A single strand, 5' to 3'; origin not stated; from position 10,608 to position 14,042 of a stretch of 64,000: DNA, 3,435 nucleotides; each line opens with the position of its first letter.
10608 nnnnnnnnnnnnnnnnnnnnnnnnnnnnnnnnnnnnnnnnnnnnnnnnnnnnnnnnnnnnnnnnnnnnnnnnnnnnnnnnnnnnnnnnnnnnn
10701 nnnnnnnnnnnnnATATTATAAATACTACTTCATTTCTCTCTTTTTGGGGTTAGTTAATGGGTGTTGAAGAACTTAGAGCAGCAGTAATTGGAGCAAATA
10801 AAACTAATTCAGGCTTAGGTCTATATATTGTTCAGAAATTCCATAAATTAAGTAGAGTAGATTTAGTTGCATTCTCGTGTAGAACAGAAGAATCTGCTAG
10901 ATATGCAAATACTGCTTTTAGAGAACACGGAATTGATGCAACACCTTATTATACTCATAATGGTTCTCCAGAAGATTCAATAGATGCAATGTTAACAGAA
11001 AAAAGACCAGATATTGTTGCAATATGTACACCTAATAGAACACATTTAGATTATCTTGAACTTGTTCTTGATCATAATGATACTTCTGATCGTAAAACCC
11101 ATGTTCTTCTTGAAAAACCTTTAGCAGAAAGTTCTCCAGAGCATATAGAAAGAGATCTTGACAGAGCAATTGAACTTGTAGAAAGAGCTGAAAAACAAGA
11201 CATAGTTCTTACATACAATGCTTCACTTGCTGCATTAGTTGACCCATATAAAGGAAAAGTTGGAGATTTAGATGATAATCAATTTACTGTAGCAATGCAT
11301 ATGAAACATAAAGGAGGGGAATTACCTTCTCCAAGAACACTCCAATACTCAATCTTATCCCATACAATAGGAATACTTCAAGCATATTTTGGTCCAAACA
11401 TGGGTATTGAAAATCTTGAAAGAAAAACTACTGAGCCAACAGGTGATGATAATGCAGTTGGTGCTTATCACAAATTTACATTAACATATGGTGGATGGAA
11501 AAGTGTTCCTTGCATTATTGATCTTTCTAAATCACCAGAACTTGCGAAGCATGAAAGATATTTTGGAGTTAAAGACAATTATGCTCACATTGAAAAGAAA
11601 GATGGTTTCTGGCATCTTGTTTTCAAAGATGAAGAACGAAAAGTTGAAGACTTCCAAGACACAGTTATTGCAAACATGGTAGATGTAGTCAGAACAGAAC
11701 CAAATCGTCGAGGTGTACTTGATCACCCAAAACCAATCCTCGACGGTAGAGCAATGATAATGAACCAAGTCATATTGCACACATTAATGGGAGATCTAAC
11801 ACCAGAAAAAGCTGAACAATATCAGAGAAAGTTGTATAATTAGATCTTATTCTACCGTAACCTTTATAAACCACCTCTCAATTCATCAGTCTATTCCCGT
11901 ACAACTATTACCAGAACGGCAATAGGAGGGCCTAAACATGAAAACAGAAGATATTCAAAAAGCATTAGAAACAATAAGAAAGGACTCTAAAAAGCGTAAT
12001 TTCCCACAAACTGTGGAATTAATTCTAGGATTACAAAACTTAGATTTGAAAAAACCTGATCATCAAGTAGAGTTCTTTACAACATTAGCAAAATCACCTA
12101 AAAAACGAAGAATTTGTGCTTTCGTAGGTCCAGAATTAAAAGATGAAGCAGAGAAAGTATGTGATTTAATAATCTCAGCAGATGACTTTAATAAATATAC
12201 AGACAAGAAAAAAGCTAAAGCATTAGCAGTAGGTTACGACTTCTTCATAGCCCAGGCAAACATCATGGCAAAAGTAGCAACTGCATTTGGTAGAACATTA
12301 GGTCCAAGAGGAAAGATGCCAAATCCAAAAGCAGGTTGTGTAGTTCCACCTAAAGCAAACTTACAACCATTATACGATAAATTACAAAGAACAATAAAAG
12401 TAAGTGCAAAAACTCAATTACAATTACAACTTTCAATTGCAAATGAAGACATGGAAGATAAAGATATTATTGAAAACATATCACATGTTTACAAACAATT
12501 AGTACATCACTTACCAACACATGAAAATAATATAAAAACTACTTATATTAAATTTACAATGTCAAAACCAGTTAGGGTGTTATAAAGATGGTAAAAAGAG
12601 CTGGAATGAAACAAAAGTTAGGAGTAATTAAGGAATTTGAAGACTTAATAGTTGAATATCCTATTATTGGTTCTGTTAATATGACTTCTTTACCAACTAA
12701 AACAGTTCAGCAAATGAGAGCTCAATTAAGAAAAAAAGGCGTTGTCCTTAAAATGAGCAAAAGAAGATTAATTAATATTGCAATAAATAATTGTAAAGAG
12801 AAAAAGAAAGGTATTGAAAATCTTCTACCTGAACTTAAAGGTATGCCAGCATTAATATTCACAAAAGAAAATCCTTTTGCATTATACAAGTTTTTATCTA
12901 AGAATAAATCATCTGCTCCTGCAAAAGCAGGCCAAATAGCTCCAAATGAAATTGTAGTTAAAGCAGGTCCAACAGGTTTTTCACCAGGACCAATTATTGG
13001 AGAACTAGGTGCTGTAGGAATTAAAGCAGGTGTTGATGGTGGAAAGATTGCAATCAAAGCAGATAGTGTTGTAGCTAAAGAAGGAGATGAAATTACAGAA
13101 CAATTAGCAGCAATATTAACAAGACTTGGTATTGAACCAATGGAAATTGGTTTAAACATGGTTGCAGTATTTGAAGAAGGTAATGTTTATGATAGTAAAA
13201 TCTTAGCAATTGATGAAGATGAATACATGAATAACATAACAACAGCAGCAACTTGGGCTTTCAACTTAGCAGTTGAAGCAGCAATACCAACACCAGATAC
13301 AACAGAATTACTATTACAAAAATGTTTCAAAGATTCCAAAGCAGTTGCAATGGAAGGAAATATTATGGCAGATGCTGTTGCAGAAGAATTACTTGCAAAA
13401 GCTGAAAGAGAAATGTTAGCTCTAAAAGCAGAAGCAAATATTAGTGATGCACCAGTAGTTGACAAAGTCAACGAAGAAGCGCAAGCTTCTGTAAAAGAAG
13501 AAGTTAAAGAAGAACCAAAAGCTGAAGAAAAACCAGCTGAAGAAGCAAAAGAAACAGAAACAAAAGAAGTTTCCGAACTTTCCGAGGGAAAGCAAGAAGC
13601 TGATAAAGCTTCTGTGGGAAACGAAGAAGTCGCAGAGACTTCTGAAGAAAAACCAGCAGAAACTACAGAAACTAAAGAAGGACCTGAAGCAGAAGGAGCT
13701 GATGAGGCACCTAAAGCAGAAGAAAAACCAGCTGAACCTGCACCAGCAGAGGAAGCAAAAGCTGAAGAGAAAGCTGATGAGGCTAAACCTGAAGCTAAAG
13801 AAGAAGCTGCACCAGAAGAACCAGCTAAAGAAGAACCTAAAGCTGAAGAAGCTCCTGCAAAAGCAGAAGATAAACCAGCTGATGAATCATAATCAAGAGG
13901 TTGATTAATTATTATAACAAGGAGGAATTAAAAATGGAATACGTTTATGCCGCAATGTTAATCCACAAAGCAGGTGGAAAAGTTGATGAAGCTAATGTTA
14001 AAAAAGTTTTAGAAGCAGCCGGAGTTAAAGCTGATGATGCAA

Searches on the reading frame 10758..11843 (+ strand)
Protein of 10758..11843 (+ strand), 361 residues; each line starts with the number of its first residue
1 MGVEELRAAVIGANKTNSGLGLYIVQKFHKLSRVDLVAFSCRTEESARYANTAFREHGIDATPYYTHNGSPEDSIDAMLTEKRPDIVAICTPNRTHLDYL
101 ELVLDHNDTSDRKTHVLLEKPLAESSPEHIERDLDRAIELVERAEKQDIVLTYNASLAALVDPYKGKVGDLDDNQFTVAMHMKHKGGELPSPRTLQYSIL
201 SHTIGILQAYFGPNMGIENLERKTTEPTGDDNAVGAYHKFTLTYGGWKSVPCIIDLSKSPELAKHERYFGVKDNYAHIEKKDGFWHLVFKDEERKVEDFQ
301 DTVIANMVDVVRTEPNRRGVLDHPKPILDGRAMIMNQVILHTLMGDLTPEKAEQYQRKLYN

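Call 88: search_protein_families(library=pfam, proteins=[window:10758-11843:+], max_evalue=0.001)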
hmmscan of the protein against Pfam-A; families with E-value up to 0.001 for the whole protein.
window:10758-11843:+ (361 aa): 1 family
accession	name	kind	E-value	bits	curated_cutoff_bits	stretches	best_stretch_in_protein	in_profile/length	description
PF01408.29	GFO_IDH_MocA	-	1.5e-11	45.4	24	1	7-152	2-117/120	Oxidoreductase family, NAD-binding Rossmann fold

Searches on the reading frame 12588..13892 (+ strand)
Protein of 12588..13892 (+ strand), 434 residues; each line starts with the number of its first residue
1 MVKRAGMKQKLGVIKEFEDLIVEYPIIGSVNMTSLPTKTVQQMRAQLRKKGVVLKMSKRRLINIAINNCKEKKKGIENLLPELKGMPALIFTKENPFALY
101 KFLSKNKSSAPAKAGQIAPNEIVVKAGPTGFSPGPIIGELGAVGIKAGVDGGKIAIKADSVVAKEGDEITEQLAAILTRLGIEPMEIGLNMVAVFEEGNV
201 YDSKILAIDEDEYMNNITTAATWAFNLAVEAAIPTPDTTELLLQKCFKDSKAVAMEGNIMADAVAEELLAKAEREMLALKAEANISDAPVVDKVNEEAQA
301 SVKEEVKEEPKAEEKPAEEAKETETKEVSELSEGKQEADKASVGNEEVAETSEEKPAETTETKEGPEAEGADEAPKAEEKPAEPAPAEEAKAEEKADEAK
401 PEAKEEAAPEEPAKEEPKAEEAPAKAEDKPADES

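Call 14: search_protein_families(library=pfam, proteins=[window:12588-13892:+], max_evalue=0.01)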
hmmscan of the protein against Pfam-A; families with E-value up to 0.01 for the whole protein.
window:12588-13892:+ (434 aa): 2 families
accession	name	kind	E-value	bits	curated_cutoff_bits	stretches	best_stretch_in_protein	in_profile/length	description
PF00466.25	Ribosomal_L10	-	7.7e-19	68.1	22.8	1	8-106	4-98/100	Ribosomal protein L10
PF17777.6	RL10P_insert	-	3e-18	65.9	29.1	1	112-182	1-71/71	Insertion domain in 60S ribosomal protein L10P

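Call 31: find_homologous_proteins(query=window:12588-13892:+, max_evalue=1e-40)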
Query window:12588-13892:+ (434 aa): 1811 proteins with E <= 1e-40 among 8000 candidates; the best 120 are listed.
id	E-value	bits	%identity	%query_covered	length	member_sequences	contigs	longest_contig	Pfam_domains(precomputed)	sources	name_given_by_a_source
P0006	6.7e-261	883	100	100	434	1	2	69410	PF00466.26,PF17777.7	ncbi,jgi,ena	-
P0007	4.2e-169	581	84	74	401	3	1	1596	PF00466.26,PF17777.7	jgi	jgi:large subunit ribosomal protein L10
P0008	7.5e-167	574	92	67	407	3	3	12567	PF00466.26,PF17777.7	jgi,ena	jgi:large subunit ribosomal protein L10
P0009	1.5e-162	559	91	67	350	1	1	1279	PF00466.26,PF17777.7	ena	-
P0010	2.5e-149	516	68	89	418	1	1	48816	PF00466.26,PF17777.7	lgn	-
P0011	7.1e-112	393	67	63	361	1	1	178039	PF00466.26,PF17777.7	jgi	-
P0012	1.5e-110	388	63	63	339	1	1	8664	PF00466.26,PF17777.7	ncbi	ncbi:50S ribosomal protein L10 [candidate division KSB1 bacterium]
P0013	2.3e-108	381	60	70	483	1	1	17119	PF00466.26,PF17777.7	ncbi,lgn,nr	ncbi:50S ribosomal protein L10 [Candidatus Woesearchaeota archaeon]|nr:50S ribosomal protein L10 [Ca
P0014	2.4e-108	381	65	61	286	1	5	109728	PF00466.26,PF17777.7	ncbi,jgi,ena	-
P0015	5.5e-107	377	65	63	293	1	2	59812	PF00466.26,PF17777.7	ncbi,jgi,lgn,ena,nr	ncbi:50S ribosomal protein L10 [Candidatus Woesearchaeota archaeon CG10_big_fil_rev_8_21_14_0_10_44_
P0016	7.6e-106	373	65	64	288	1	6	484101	PF00466.26,PF17777.7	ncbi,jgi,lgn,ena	-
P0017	9.4e-106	372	60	69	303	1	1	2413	PF00466.26,PF17777.7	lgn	-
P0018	1.2e-105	372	66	62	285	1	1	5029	PF00466.26,PF17777.7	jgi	jgi:large subunit ribosomal protein L10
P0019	2.4e-105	371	63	65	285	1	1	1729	PF00466.26,PF17777.7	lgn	-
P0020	2.9e-105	371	65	63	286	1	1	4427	PF00466.26,PF17777.7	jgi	jgi:large subunit ribosomal protein L10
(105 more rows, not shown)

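Call 91: find_encoding_contigs(protein=P0008, flank=6000, max_places=3)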
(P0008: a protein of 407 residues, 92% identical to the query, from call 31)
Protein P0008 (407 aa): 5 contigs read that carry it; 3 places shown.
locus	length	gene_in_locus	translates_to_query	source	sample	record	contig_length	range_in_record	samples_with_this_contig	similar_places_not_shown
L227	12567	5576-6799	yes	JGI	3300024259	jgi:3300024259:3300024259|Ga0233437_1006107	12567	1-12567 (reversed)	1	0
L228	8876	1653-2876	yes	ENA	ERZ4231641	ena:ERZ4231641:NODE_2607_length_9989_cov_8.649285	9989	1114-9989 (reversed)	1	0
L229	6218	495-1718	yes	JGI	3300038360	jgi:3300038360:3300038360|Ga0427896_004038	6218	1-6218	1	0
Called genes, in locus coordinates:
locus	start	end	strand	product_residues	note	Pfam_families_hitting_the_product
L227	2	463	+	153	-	?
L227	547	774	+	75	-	-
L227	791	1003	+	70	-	-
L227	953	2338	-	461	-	PF04055:Radical_SAM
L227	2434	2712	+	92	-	-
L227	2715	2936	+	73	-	PF23477:zf_Tbcl_2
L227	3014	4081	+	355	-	PF01408:GFO_IDH_MocA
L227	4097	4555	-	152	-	-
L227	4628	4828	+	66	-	-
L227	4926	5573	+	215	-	PF00687:Ribosomal_L1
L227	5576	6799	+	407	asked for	PF00466:Ribosomal_L10, PF17777:RL10P_insert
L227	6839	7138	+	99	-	-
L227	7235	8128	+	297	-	-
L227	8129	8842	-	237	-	-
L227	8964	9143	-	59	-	PF01599:Ribosomal_S27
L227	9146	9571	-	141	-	PF01282:Ribosomal_S24e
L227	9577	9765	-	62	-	PF06093:Spt4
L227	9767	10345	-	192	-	PF03876:SHS2_Rpb7-N, PF00575:S1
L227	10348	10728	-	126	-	PF18477:PIN_9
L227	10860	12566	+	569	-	?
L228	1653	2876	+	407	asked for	PF00466:Ribosomal_L10, PF17777:RL10P_insert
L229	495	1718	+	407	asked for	PF00466:Ribosomal_L10, PF17777:RL10P_insert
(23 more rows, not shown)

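Call 102: search_protein_families(library=pfam, proteins=[L227:8129-8842:-], max_evalue=0.001)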
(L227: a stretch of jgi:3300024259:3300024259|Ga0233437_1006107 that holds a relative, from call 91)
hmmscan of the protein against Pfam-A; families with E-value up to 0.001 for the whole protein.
L227:8129-8842:- (237 aa): 0 families

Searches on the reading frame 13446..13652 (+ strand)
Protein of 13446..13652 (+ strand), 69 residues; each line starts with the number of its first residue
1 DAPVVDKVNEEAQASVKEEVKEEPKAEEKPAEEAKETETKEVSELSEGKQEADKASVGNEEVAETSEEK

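Call 84: search_protein_representatives(protein=window:13446-13652:+)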
Query: 69 residues. Proteins with E-value up to 0.001 (for the whole library): 0; up to 1e-10: 0; up to 1e-30: 0. The best 0 are listed.
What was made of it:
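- Tried and rejected: phmmer of the 69-aa P0 tail against 1.84 billion representative proteins gave 0 hits (call 84).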
